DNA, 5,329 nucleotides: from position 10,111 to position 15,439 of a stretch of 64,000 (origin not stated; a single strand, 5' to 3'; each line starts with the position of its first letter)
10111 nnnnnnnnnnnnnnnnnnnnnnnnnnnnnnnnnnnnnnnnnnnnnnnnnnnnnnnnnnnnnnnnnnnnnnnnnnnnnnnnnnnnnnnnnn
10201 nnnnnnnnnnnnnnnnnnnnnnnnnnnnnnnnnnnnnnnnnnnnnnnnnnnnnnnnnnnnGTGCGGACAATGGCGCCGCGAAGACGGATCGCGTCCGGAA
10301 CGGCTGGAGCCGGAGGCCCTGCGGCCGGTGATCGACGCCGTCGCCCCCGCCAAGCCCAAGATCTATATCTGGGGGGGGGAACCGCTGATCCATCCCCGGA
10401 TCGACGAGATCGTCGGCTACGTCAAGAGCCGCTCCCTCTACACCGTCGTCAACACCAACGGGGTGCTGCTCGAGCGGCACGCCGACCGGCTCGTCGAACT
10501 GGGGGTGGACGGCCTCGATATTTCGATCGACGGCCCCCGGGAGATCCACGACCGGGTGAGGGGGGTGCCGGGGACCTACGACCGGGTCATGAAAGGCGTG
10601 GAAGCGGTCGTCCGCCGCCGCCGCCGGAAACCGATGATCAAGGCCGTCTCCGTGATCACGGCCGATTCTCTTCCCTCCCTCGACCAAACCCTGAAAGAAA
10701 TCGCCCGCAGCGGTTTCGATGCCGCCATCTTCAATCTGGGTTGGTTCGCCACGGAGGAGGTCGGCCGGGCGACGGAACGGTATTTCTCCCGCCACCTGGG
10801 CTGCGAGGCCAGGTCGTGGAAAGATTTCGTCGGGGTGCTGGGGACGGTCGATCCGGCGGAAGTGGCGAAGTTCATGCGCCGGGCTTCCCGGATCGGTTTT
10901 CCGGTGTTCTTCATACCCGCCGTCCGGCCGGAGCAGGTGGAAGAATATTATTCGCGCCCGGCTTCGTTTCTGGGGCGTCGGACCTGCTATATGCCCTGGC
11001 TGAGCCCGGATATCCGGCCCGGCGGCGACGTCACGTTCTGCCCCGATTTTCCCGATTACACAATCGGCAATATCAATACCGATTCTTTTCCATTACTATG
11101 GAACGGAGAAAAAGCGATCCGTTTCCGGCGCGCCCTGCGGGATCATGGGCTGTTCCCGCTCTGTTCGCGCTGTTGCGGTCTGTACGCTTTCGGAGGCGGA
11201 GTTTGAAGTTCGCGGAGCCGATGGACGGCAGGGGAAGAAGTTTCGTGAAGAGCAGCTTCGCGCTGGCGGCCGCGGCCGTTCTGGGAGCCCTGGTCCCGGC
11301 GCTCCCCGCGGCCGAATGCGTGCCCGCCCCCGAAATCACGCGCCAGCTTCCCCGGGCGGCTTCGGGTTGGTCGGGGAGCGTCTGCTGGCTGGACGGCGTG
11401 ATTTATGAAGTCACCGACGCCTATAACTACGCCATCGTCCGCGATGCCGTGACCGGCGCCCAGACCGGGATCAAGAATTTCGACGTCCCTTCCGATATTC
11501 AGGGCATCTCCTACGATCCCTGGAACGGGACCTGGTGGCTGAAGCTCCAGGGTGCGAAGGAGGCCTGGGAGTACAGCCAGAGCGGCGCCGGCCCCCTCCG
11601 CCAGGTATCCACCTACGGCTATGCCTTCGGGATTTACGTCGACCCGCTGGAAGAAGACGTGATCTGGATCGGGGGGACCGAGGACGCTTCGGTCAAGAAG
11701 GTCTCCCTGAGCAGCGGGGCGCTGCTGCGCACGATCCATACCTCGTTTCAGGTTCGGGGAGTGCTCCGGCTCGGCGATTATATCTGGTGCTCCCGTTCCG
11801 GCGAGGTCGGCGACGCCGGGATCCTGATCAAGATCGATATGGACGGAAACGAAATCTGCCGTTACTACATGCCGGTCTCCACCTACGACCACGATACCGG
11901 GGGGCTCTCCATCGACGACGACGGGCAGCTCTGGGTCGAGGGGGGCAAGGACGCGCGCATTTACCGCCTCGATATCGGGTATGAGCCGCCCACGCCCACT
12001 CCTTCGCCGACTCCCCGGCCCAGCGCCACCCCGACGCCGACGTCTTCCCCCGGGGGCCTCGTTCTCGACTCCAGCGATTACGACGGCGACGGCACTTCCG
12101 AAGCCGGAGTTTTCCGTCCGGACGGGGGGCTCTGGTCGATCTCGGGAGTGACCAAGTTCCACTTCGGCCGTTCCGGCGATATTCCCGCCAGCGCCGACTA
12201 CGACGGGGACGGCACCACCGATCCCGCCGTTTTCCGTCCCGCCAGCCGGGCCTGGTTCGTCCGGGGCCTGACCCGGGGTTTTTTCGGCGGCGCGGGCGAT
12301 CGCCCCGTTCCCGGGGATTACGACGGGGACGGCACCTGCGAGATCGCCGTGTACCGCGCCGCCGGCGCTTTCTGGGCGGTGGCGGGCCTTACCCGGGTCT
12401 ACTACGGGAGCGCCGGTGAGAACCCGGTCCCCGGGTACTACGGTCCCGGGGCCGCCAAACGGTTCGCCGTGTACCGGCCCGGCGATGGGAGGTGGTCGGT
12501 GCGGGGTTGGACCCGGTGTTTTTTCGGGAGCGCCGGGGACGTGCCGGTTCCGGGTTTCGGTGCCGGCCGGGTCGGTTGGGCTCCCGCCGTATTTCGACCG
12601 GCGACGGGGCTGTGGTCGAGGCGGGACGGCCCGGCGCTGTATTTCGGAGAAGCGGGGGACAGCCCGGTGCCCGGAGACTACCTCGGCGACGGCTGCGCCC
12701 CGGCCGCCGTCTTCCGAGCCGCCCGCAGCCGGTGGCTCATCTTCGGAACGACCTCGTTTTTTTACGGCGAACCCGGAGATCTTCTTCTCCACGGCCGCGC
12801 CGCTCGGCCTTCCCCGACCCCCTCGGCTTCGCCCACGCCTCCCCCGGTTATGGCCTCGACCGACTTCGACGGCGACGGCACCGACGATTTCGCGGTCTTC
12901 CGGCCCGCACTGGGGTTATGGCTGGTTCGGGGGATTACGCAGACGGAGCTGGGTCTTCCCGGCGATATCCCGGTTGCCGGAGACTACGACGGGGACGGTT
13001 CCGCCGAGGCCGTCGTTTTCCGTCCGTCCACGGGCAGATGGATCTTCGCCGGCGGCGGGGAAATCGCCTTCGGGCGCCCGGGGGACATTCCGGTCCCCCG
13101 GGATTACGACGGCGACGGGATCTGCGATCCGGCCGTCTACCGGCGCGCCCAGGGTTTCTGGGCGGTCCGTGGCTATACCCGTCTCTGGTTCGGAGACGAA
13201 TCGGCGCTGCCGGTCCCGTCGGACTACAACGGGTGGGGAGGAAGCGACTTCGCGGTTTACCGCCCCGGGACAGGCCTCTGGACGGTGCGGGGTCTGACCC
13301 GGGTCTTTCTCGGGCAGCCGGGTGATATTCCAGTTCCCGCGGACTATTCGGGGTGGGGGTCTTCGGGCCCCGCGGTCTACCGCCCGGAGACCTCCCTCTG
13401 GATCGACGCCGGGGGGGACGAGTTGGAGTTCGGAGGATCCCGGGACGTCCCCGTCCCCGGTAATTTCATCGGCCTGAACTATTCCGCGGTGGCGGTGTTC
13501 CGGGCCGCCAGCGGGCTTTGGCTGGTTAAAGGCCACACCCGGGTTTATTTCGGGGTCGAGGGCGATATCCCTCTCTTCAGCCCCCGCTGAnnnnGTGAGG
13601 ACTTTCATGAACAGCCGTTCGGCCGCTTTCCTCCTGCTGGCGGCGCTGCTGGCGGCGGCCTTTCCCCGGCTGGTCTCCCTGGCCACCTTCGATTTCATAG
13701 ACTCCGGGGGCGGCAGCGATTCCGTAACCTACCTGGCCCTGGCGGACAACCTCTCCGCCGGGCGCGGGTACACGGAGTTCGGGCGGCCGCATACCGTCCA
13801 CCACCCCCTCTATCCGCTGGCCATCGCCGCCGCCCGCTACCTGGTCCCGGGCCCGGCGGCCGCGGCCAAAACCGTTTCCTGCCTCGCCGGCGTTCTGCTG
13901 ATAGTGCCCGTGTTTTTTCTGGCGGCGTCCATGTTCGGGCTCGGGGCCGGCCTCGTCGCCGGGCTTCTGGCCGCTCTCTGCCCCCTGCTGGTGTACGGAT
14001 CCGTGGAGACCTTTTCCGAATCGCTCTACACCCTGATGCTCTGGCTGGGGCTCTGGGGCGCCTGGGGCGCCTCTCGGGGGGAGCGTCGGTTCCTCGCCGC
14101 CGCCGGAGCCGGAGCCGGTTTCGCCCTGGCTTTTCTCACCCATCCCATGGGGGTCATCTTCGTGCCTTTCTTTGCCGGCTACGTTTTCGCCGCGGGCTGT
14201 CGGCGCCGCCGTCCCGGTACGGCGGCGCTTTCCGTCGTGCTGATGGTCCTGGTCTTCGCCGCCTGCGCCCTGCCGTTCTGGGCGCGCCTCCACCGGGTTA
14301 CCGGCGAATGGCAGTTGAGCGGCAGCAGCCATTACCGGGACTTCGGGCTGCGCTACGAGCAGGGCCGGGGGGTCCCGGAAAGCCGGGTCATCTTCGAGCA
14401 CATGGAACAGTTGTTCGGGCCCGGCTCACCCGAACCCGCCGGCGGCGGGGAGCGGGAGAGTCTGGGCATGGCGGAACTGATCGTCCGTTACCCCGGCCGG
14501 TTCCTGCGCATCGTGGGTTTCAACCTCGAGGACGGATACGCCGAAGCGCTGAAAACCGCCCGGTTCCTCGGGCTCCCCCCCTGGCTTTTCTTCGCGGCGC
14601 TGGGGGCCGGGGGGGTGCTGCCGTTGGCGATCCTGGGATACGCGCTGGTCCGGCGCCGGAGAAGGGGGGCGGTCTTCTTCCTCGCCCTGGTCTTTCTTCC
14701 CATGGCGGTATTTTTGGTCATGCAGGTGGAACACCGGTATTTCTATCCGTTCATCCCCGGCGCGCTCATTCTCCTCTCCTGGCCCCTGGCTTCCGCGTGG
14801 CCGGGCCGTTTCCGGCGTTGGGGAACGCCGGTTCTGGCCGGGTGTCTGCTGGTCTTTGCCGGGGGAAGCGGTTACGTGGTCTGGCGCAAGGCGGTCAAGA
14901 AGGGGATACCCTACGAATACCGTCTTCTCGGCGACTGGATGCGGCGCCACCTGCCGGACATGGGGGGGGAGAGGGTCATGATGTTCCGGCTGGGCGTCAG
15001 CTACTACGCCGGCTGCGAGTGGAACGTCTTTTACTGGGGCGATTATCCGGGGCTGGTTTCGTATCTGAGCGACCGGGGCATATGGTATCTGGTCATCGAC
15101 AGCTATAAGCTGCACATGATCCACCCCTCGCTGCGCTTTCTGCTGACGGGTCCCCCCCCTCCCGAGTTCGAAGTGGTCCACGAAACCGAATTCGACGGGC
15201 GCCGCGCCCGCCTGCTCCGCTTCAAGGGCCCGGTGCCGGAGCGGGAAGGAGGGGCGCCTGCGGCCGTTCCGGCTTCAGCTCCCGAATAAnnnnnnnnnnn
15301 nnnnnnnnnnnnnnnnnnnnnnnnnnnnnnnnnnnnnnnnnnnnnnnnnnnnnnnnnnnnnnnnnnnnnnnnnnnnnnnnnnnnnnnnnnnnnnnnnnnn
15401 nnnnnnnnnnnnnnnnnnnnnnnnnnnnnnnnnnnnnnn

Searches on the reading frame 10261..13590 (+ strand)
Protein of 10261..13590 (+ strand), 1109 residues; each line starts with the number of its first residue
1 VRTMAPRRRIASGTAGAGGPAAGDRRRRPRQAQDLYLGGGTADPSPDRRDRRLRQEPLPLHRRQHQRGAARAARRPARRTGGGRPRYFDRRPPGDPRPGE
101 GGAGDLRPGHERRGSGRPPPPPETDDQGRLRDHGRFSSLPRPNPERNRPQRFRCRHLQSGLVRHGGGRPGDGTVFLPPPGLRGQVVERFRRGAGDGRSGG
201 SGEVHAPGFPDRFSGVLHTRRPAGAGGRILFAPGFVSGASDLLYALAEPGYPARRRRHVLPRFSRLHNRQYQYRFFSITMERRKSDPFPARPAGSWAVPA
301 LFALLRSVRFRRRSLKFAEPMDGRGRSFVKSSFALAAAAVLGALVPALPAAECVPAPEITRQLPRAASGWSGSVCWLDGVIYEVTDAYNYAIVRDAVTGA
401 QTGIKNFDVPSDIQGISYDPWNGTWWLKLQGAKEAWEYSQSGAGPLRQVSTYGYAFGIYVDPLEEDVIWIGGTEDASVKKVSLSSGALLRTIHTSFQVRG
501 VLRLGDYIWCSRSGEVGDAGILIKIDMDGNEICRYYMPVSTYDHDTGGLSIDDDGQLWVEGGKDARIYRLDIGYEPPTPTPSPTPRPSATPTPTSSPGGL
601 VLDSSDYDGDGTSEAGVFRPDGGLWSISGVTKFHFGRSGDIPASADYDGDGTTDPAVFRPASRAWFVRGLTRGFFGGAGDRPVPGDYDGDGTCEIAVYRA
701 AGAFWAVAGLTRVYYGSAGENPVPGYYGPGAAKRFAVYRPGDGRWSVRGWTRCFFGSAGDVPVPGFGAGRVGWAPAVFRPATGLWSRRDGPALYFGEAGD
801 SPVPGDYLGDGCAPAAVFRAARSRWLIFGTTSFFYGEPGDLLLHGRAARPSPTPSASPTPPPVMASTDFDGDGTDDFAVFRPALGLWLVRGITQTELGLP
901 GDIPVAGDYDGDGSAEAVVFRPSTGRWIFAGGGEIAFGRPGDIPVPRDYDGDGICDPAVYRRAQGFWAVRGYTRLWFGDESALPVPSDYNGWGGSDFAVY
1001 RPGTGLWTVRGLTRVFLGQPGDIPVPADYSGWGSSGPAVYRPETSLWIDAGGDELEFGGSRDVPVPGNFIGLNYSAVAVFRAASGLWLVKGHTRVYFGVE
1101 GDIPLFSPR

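Call 63: search_protein_families(library=pfam, proteins=[window:10261-13590:+], max_evalue=0.001)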
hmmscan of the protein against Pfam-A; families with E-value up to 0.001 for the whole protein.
window:10261-13590:+ (1109 aa): 2 families
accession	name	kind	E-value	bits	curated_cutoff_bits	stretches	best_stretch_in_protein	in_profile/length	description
PF01839.29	FG-GAP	-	4.3e-06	26.9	22.1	0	865-883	6-24/37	FG-GAP repeat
PF13517.12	FG-GAP_3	-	0.00017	22.6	26.9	0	868-919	1-61/61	FG-GAP-like repeat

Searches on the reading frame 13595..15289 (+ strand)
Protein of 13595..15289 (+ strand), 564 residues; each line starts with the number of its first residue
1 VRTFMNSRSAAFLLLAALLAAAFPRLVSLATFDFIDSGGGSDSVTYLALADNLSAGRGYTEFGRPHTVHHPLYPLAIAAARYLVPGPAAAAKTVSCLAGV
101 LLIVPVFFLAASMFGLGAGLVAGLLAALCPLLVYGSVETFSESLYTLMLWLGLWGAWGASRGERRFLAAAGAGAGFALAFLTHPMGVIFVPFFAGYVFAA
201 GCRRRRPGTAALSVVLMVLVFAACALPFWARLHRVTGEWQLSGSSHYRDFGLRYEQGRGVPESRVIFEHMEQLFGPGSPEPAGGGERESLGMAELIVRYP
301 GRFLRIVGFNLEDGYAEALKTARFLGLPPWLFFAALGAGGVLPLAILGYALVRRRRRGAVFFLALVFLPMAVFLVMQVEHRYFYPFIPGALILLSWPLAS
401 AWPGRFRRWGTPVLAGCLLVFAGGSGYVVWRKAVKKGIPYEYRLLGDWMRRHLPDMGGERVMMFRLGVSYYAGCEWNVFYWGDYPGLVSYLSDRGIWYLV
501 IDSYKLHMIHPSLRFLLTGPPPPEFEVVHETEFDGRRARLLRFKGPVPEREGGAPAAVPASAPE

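Call 62: search_protein_families(library=pfam, proteins=[window:13595-15289:+], max_evalue=0.001)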
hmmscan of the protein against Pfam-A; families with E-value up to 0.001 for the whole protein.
window:13595-15289:+ (564 aa): 1 family
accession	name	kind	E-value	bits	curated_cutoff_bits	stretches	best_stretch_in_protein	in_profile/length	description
PF13231.12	PMT_2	-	2.7e-08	34.6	26.1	1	69-225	2-155/160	Dolichyl-phosphate-mannose-protein mannosyltransferase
